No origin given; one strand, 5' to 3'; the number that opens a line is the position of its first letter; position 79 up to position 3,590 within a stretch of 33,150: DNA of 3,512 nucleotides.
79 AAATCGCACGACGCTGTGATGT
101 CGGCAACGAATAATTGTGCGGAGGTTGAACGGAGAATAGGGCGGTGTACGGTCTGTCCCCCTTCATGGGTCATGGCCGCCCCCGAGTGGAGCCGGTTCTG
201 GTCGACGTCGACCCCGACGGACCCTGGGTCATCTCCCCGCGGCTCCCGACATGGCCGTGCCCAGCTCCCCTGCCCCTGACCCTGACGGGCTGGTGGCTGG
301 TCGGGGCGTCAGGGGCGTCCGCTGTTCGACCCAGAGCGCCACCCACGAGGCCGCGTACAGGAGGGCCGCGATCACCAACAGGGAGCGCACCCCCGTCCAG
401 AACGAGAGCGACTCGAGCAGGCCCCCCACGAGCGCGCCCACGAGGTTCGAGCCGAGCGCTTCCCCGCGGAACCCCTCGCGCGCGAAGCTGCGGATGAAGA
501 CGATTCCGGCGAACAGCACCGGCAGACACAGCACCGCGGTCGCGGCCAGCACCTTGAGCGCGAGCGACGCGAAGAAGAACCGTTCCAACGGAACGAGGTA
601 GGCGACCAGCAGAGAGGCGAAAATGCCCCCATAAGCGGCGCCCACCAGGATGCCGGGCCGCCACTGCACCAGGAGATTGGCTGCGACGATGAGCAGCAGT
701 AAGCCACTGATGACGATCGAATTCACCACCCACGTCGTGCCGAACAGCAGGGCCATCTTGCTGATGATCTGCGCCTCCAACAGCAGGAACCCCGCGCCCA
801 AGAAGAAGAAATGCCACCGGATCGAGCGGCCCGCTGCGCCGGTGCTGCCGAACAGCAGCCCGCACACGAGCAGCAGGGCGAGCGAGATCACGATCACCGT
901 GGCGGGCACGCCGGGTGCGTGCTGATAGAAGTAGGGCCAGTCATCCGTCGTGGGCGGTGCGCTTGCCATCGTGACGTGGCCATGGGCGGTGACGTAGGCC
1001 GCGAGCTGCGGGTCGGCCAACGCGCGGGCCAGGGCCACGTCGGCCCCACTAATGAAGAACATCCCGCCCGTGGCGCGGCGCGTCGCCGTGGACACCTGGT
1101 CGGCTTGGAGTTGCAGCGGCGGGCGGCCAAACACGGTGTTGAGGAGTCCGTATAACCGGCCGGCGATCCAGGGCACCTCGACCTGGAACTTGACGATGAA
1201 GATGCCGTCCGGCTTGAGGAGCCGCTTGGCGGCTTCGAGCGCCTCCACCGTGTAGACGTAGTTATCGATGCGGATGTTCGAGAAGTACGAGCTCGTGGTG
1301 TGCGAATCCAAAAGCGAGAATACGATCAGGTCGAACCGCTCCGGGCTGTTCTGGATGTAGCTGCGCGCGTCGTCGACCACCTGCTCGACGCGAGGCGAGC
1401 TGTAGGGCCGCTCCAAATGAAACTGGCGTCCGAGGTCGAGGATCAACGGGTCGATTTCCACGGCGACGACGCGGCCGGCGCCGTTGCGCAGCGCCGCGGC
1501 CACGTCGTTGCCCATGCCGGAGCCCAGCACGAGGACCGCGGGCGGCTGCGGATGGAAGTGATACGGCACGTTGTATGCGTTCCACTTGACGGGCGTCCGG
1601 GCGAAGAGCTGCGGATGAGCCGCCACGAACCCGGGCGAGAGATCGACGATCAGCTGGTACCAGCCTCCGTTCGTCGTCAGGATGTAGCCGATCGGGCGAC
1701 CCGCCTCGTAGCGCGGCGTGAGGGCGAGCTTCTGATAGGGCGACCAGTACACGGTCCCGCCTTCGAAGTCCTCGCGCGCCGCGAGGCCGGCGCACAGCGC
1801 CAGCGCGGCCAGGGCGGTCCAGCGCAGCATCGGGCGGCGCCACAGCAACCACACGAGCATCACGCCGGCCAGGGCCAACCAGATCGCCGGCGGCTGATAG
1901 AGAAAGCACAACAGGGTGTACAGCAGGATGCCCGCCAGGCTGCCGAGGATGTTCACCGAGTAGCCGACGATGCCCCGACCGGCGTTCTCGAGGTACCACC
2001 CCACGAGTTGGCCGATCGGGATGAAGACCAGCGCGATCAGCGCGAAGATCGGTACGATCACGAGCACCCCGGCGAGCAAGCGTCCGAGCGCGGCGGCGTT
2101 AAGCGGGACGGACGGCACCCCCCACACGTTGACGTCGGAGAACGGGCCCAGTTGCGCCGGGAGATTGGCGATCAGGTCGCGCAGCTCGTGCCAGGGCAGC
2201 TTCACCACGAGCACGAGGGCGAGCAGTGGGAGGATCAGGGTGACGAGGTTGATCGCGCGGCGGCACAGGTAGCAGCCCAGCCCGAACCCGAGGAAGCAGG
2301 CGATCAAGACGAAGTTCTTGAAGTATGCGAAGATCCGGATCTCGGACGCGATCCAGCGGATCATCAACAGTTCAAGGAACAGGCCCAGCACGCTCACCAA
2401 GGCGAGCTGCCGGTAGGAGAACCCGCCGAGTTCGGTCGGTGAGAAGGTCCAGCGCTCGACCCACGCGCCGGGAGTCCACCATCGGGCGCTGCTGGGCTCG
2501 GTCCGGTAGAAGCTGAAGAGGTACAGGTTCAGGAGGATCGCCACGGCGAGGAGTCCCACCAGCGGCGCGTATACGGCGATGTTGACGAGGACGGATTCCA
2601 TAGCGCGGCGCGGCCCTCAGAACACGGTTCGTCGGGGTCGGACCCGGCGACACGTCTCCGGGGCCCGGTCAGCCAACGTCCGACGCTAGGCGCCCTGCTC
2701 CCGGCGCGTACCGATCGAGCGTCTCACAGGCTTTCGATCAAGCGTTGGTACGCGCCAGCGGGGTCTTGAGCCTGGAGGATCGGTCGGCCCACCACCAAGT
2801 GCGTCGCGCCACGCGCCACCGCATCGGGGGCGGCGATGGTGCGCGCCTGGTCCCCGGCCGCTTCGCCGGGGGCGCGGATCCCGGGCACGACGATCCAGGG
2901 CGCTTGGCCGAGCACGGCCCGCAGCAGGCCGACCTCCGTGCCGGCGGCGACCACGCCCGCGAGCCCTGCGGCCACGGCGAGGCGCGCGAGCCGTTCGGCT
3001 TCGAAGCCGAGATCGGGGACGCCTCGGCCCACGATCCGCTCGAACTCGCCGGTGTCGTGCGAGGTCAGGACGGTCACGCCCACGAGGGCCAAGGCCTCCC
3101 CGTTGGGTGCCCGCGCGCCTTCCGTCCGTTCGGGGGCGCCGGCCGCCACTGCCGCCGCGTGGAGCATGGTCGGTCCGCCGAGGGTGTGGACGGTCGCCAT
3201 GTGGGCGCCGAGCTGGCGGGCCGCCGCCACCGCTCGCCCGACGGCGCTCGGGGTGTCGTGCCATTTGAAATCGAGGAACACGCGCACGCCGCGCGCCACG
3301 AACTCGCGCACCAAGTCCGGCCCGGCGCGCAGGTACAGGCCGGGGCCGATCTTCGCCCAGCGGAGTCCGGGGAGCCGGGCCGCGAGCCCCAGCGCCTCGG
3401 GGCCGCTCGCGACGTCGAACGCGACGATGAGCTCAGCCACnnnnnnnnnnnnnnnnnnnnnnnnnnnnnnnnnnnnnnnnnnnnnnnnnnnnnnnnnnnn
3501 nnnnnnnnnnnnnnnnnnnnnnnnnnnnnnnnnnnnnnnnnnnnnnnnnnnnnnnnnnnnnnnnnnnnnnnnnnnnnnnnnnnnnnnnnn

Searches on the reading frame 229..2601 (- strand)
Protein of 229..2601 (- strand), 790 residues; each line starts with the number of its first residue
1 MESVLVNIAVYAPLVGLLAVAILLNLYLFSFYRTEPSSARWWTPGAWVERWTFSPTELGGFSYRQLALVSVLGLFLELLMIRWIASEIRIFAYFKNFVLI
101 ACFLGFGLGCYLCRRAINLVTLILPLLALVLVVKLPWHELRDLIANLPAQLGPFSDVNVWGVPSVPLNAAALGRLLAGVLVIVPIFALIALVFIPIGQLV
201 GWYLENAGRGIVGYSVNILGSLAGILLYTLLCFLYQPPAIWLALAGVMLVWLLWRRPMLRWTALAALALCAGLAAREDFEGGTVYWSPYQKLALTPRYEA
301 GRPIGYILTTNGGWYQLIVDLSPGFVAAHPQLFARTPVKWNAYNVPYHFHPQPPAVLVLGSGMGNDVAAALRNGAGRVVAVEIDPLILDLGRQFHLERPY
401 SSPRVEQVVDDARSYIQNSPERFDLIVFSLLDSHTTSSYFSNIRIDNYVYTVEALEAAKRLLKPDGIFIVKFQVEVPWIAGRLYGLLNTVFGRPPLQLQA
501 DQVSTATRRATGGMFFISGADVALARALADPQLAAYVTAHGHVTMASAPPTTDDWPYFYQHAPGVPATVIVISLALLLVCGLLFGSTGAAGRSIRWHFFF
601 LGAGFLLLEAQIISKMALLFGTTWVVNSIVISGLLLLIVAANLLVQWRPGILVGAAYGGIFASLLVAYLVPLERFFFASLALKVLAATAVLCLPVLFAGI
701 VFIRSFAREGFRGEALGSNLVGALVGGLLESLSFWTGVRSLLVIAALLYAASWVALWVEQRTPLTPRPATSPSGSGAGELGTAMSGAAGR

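Call 14: search_protein_families(library=pfam, proteins=[window:229-2601:-], max_evalue=0.0001)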
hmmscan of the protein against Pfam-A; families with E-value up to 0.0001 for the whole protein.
window:229-2601:- (790 aa): 4 families
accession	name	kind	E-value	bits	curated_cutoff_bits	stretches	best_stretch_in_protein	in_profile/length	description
PF01564.23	Spermine_synth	-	4.4e-12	46.4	22.9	1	344-480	10-138/186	Spermine/spermidine synthase domain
PF08242.18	Methyltransf_12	-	3.7e-06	28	30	0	357-468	1-98/98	Methyltransferase domain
PF13649.12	Methyltransf_25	-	4.9e-06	27.6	27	1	356-434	1-75/97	Methyltransferase domain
PF08241.18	Methyltransf_11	-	2.1e-05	25.5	21.2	1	358-470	2-95/95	Methyltransferase domain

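Call 38: find_encoding_contigs(protein=window:229-2601:-, flank=10000, max_places=3)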
Protein window:229-2601:- (790 aa): no gene with exactly this product is on record in the collection.

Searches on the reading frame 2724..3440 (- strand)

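Call 14: search_protein_families(library=pfam, proteins=[window:2724-3440:-], max_evalue=0.0001)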
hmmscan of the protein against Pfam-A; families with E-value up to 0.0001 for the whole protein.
window:2724-3440:- (238 aa): 1 family
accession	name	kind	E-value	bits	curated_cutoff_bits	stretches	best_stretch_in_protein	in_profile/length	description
PF00215.30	OMPdecase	-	1.1e-39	137.1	27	1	3-233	2-220/221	Orotidine 5'-phosphate decarboxylase / HUMPS family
